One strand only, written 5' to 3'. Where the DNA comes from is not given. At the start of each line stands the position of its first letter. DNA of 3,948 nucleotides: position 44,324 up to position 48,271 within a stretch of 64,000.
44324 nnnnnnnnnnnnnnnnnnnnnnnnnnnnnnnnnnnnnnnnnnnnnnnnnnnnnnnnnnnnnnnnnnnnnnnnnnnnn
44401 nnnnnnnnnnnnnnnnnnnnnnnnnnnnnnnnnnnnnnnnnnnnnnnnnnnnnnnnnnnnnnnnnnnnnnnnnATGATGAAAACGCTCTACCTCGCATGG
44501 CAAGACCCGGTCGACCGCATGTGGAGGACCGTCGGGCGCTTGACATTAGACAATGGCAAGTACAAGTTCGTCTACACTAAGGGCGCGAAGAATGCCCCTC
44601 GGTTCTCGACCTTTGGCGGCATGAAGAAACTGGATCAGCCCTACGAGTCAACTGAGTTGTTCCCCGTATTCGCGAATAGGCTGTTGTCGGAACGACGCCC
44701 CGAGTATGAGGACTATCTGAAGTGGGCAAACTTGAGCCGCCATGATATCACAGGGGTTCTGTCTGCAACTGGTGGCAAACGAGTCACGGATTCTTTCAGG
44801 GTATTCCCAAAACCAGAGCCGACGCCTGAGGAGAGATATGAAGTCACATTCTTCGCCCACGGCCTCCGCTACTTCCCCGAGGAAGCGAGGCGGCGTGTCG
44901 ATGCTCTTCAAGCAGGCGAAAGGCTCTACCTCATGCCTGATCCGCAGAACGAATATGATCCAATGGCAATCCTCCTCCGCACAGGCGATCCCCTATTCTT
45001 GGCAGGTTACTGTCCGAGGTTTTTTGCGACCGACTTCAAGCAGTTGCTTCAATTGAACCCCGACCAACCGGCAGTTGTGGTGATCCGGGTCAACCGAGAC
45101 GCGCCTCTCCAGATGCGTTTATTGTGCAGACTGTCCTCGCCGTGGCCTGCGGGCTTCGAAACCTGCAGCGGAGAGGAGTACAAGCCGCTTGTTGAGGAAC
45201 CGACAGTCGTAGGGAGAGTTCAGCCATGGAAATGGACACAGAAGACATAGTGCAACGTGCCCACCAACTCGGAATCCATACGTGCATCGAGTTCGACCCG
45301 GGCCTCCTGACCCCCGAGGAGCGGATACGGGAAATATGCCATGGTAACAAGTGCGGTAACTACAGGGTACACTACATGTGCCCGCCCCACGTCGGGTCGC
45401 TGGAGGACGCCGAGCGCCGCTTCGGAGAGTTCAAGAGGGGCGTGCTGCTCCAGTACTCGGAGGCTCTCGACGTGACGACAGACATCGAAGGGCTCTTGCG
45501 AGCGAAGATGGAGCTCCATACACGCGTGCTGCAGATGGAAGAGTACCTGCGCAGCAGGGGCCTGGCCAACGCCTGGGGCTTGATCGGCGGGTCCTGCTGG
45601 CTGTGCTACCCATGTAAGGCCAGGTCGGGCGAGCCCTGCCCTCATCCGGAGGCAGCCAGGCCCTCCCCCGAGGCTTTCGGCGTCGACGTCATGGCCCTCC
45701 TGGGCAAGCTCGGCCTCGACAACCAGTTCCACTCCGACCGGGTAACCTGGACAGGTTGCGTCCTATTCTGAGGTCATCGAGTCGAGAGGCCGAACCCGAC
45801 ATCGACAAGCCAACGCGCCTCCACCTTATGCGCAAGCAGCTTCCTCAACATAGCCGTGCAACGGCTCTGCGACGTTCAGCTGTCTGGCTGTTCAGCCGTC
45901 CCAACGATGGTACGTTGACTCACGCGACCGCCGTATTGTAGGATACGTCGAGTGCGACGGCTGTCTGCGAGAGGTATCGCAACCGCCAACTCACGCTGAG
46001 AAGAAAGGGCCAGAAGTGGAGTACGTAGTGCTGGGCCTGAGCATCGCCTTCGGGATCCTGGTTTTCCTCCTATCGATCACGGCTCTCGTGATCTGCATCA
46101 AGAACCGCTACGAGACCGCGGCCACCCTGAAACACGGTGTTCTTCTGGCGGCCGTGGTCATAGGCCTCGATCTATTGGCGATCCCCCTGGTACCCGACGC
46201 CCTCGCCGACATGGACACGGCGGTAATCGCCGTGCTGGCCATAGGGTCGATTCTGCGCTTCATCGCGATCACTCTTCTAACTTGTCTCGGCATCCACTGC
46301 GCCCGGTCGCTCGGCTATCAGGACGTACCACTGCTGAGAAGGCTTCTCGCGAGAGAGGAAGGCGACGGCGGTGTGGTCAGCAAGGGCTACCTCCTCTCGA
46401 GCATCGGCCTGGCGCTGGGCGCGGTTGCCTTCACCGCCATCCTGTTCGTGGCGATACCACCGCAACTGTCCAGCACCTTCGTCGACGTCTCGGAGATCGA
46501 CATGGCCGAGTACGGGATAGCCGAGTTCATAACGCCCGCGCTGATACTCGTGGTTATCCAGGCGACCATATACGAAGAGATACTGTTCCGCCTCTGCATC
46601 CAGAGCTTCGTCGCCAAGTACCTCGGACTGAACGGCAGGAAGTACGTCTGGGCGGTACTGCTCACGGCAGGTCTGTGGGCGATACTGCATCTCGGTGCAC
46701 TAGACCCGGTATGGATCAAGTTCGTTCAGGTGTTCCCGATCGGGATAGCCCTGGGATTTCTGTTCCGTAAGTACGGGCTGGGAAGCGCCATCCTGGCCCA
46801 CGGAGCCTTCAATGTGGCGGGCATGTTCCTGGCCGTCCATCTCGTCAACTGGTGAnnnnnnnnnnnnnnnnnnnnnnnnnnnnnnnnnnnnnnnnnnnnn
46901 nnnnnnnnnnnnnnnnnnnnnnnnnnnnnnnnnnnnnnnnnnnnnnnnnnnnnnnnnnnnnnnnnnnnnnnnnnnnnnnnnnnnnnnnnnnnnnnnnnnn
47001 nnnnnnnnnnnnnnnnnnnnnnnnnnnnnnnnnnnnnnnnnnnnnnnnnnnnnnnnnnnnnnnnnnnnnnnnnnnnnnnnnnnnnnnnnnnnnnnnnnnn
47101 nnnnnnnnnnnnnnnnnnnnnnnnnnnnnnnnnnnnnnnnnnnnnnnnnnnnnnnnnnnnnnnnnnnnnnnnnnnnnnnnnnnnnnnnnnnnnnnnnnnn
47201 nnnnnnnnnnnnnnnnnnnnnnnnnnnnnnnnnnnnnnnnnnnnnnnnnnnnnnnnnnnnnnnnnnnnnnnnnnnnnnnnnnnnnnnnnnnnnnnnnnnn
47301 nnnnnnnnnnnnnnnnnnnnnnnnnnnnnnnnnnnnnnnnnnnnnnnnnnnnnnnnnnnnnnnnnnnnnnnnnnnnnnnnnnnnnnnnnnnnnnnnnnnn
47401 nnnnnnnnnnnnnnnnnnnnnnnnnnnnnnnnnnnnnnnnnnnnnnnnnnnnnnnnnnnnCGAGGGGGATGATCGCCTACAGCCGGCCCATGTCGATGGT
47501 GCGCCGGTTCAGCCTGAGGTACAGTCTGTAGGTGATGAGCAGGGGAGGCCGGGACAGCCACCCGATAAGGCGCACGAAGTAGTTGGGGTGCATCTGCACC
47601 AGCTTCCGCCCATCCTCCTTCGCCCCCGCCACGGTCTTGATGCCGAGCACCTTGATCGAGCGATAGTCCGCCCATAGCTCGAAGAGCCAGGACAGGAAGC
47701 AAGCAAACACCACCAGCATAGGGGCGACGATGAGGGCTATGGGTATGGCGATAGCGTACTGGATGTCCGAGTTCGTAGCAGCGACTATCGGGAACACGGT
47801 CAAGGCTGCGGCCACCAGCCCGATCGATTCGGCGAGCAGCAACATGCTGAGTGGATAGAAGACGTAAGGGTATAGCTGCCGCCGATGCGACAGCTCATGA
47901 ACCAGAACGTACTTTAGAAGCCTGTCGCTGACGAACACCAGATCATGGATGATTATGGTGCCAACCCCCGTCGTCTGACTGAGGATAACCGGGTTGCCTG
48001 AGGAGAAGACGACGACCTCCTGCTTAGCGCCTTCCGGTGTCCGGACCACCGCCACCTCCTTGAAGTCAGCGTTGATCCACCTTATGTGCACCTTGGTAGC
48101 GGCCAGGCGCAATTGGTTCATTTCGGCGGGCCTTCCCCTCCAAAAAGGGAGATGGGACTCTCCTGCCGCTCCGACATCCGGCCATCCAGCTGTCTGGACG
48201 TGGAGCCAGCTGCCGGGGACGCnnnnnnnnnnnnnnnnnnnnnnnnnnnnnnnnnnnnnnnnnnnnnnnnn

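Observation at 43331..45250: HTH-fused HipA-like kinase + HipS-like/HIRAN two-gene module with consensus promoter, triple 10-bp operator-like repeat and near-leaderless start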

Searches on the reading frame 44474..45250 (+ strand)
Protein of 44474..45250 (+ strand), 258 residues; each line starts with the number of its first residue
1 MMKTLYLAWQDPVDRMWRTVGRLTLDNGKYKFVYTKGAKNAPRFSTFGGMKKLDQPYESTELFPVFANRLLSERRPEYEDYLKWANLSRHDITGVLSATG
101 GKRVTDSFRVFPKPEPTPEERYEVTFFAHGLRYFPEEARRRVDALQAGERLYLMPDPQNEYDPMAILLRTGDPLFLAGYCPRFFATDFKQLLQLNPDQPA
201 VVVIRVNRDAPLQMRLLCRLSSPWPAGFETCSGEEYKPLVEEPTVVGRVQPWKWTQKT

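Call 3: search_protein_families(library=pfam, proteins=[window:44474-45250:+], max_evalue=0.1)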
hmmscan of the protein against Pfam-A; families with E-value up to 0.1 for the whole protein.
window:44474-45250:+ (258 aa): 2 families
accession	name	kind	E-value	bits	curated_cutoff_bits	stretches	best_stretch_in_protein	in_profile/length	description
PF08797.16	HIRAN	-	7.3e-11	42.2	24.7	1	124-218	4-89/96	HIRAN domain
PF13657.11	Couple_hipA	-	0.00014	22.7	22.5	1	18-101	8-90/99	HipA N-terminal domain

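Call 4: search_protein_families(library=ncbifam, proteins=[window:44474-45250:+], max_evalue=0.1)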
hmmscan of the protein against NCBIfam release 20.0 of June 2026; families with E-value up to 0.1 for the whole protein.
window:44474-45250:+ (258 aa): 1 family
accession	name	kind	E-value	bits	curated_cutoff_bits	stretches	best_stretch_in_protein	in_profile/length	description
TIGR03071.1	couple_hipA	domain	0.0012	18.9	27.8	1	19-101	10-92/101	HipA N-terminal domain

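Call 6: search_protein_families(library=padloc, proteins=[window:44474-45250:+], max_evalue=0.1)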
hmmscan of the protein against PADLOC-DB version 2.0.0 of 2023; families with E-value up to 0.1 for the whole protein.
window:44474-45250:+ (258 aa): 7 families
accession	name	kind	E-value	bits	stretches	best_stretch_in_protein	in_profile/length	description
PDLC04347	PDC-M03B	-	9.4e-91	301.7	1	2-239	4-242/245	-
PDLC04348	PDC-M03B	-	8e-75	249.7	1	3-237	5-243/248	-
PDLC04346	PDC-M03B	-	8.9e-59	197.2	1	47-243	4-208/262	-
PDLC04350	PDC-M03B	-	5.5e-41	138.7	1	12-235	16-237/280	-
PDLC04352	PDC-M03B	-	8e-33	112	1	3-221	6-227/250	-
PDLC04349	PDC-M03B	-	3.5e-31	106.6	1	3-211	8-218/232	-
PDLC04351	PDC-M03B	-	2.5e-18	64.6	1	4-202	7-209/255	-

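Call 28: find_homologous_proteins(query=window:44474-45250:+, max_evalue=0.00001)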
Query window:44474-45250:+ (258 aa): 229 proteins with E <= 0.00001 among 671 candidates; the best 120 are listed.
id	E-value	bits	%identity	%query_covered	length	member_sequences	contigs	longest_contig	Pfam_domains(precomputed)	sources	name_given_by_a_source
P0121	7.5e-176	601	100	100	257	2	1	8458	PF08797.17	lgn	-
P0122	2.2e-135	468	83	96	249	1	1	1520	PF13657.12,PF08797.17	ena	-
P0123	3.5e-83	297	55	93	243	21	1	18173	PF08797.17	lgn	-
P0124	4.3e-83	297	53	93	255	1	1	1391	PF08797.17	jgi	jgi:hypothetical protein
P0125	2.4e-82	294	56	93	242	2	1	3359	PF08797.17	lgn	-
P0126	5.8e-82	293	55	92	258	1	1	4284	PF08797.17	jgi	jgi:hypothetical protein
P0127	9.2e-82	293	54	93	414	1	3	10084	PF08797.17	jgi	jgi:hypothetical protein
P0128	6.0e-81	290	54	93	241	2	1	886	PF08797.17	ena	-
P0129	6.4e-81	290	54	93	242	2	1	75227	PF08797.17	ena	-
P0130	1.1e-80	289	52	93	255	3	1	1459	PF08797.17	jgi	jgi:hypothetical protein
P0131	2.6e-80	288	54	93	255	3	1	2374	PF08797.17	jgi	-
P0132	3.1e-80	288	53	93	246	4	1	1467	PF08797.17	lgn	-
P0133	5.2e-80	287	54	93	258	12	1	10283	PF08797.17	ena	-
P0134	8.2e-80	286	53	93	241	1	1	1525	PF08797.17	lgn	-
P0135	1.1e-79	286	53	92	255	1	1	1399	PF08797.17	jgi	jgi:hypothetical protein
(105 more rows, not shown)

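Call 33: search_solved_structures(query=A3, max_evalue=1, show_alignments=2)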
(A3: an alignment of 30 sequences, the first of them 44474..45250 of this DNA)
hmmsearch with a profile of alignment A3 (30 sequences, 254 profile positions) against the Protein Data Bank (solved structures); distinct sequences matched with E-value up to 1: 1.
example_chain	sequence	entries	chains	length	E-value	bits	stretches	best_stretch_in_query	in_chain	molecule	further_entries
3k2y_A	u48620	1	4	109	0.028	17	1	133-196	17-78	uncharacterized protein lp_0118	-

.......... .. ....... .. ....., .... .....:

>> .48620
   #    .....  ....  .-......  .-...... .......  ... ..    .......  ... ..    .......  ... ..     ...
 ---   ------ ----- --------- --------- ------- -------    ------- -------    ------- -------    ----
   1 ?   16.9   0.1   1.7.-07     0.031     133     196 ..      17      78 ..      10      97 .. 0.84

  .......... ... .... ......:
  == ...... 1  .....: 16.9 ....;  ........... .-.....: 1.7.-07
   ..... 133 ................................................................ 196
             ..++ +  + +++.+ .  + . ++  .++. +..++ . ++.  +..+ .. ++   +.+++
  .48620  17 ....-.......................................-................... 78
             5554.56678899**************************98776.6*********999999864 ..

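Call 39: predict_structure(alignment_id=A3)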
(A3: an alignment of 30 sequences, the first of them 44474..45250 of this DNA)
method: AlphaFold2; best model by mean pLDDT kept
length: 258 residues; sequences in the alignment: 30
mean_pLDDT: 89.4   pTM: 0.83
mean pLDDT of the five models: 89.4, 89.3, 88.9, 88.2, 87.9
residues with pLDDT >= 90: 192; 70-90: 48; 50-70: 3; < 50: 15
segments of 3 or more residues with pLDDT < 50: 244-258
pLDDT, mean of each block of 10 residues (from residue 1): 89 91 94 96 93 95 93 92 89 88 84 94 95 96 98 91 91 95 91 92 97 96 93 92 48 43
secondary structure, 60 per line:
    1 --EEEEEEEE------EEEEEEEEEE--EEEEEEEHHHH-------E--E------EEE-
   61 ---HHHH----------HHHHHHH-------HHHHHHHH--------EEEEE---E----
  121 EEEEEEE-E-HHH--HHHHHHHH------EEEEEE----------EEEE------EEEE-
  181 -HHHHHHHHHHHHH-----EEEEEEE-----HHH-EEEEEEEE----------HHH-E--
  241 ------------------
elements in order: E3-10 E17-26 E29-35 H36-39 E57-59 H64-67 H78-84 H92-99 E108-112 E121-127 H136-143 E150-155 E166-169 E176-179 H182-194 E200-206 E216-223

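Call 42: fold_search(model_id=the predicted structure, library=pdb)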
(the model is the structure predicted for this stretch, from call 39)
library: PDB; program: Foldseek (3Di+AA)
matches with E <= 10: 450; with E <= 0.001: 15
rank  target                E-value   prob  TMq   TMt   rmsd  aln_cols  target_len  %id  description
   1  3k2y_C                3.5e-05  1.00  0.32  0.73   2.5       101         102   22  Crystal structure of protein lp_0118 from Lactobacillus plantarum,northeast structural genomics consortium target LpR9 (released 2009-11-17)
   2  3k2y_D                3.9e-05  1.00  0.33  0.78   2.5       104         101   20  Crystal structure of protein lp_0118 from Lactobacillus plantarum,northeast structural genomics consortium target LpR9 (released 2009-11-17)
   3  3k2y_B                4.2e-05  1.00  0.33  0.74   4.2       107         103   20  Crystal structure of protein lp_0118 from Lactobacillus plantarum,northeast structural genomics consortium target LpR9 (released 2009-11-17)
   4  3k2y_A                4.4e-05  1.00  0.32  0.74   3.3       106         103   21  Crystal structure of protein lp_0118 from Lactobacillus plantarum,northeast structural genomics consortium target LpR9 (released 2009-11-17)
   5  4xzg_F                1.2e-04  1.00  0.31  0.61   2.6       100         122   19  Crystal structure of HIRAN domain of human HLTF (released 2015-04-15)
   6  4xzg_A                2.5e-04  1.00  0.31  0.62   2.6       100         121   18  Crystal structure of HIRAN domain of human HLTF (released 2015-04-15)
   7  4xzf_A                2.9e-04  1.00  0.31  0.61   2.7       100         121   19  Crystal structure of HIRAN domain of human HLTF in complex with DNA (released 2015-04-15)
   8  4xzg_H                3.0e-04  1.00  0.31  0.61   5.1       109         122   17  Crystal structure of HIRAN domain of human HLTF (released 2015-04-15)
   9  4s0n_C                4.1e-04  1.00  0.31  0.60   5.4       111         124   18  Crystal Structure of HLTF HIRAN Domain bound to DNA (released 2015-05-27)
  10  4s0n_D                4.1e-04  1.00  0.31  0.59   5.5       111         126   18  Crystal Structure of HLTF HIRAN Domain bound to DNA (released 2015-05-27)
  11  4s0n_A                4.3e-04  1.00  0.31  0.61   2.6       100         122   19  Crystal Structure of HLTF HIRAN Domain bound to DNA (released 2015-05-27)
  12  4xzg_C                4.6e-04  1.00  0.30  0.61   2.9       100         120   19  Crystal structure of HIRAN domain of human HLTF (released 2015-04-15)
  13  4s0n_B                6.1e-04  1.00  0.31  0.60   2.6       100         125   18  Crystal Structure of HLTF HIRAN Domain bound to DNA (released 2015-05-27)
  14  4xzg_G                8.1e-04  1.00  0.31  0.61   2.6       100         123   18  Crystal structure of HIRAN domain of human HLTF (released 2015-04-15)
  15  5bnh_A                9.7e-04  1.00  0.31  0.61   2.6       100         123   19  Crystal structure of the HLTF HIRAN domain with a ssDNA fragment (released 2016-05-25)
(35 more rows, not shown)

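Call 61: search_solved_structures(query=A3, max_evalue=10, show_alignments=5)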
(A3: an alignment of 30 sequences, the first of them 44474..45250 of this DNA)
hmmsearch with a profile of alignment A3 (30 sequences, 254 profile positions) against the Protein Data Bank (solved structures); distinct sequences matched with E-value up to 10: 1.
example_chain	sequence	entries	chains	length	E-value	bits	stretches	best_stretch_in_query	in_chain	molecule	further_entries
3k2y_A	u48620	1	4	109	0.028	17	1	133-196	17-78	uncharacterized protein lp_0118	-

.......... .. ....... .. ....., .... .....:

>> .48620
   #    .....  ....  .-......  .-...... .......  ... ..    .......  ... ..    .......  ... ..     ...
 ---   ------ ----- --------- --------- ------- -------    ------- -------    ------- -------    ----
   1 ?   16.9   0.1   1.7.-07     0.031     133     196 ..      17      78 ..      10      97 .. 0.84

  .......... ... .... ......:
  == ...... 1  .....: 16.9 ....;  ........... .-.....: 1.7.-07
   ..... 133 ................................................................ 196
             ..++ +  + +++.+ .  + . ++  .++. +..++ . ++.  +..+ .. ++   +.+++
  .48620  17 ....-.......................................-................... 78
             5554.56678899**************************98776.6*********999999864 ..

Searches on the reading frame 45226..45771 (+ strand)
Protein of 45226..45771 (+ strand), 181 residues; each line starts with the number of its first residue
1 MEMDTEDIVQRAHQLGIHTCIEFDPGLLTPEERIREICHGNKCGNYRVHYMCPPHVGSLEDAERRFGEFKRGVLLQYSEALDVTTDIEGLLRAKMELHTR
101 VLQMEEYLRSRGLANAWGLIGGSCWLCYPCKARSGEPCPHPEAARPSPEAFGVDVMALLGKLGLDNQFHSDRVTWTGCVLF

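Call 3: search_protein_families(library=pfam, proteins=[window:45226-45771:+], max_evalue=0.1)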
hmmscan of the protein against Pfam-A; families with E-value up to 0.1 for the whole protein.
window:45226-45771:+ (181 aa): 1 family
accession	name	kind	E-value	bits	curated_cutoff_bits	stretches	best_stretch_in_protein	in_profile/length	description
PF10050.14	DUF2284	-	4.6e-39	134.2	25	1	25-181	5-161/161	Predicted metal-binding protein (DUF2284)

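Call 4: search_protein_families(library=ncbifam, proteins=[window:45226-45771:+], max_evalue=0.1)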
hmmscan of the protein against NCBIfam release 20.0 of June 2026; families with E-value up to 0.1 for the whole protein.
window:45226-45771:+ (181 aa): 2 families
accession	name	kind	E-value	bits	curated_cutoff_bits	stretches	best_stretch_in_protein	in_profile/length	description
NF045648.2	2X_seleno_MbdU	exception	0.00097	18.1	600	1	4-157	294-440/468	metal-binding double selenoprotein MbdU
NF041536.1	ArsM_DUF2284_UU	exception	0.013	13.9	575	1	3-84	279-359/459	arsenite methyltransferase/DUF2284 domain selenoprotein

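Call 6: search_protein_families(library=padloc, proteins=[window:45226-45771:+], max_evalue=0.1)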
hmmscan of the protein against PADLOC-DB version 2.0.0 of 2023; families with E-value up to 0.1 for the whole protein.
window:45226-45771:+ (181 aa): 0 families

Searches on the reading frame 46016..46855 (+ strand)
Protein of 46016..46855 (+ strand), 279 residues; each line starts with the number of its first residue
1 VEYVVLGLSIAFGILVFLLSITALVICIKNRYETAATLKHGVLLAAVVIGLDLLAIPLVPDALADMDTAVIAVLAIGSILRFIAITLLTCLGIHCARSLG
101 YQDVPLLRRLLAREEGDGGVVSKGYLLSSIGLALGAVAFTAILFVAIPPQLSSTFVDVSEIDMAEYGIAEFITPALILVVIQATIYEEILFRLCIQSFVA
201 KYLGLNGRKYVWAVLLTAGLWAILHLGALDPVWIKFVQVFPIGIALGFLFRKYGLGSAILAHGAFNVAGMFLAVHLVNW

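Call 3: search_protein_families(library=pfam, proteins=[window:46016-46855:+], max_evalue=0.1)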
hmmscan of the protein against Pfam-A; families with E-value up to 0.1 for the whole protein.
window:46016-46855:+ (279 aa): 1 family
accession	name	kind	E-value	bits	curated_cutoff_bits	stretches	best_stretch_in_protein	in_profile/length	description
PF02517.21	Rce1-like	-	1.2e-15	58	22.4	1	173-267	5-92/93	Type II CAAX prenyl endopeptidase Rce1-like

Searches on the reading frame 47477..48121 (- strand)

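Call 3: search_protein_families(library=pfam, proteins=[window:47477-48121:-], max_evalue=0.1)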
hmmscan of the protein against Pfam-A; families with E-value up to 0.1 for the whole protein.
window:47477-48121:- (214 aa): 1 family
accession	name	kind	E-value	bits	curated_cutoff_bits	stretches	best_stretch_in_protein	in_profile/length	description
PF01863.23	YgjP-like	-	0.03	14.7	26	1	60-81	157-178/207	YgjP-like, metallopeptidase domain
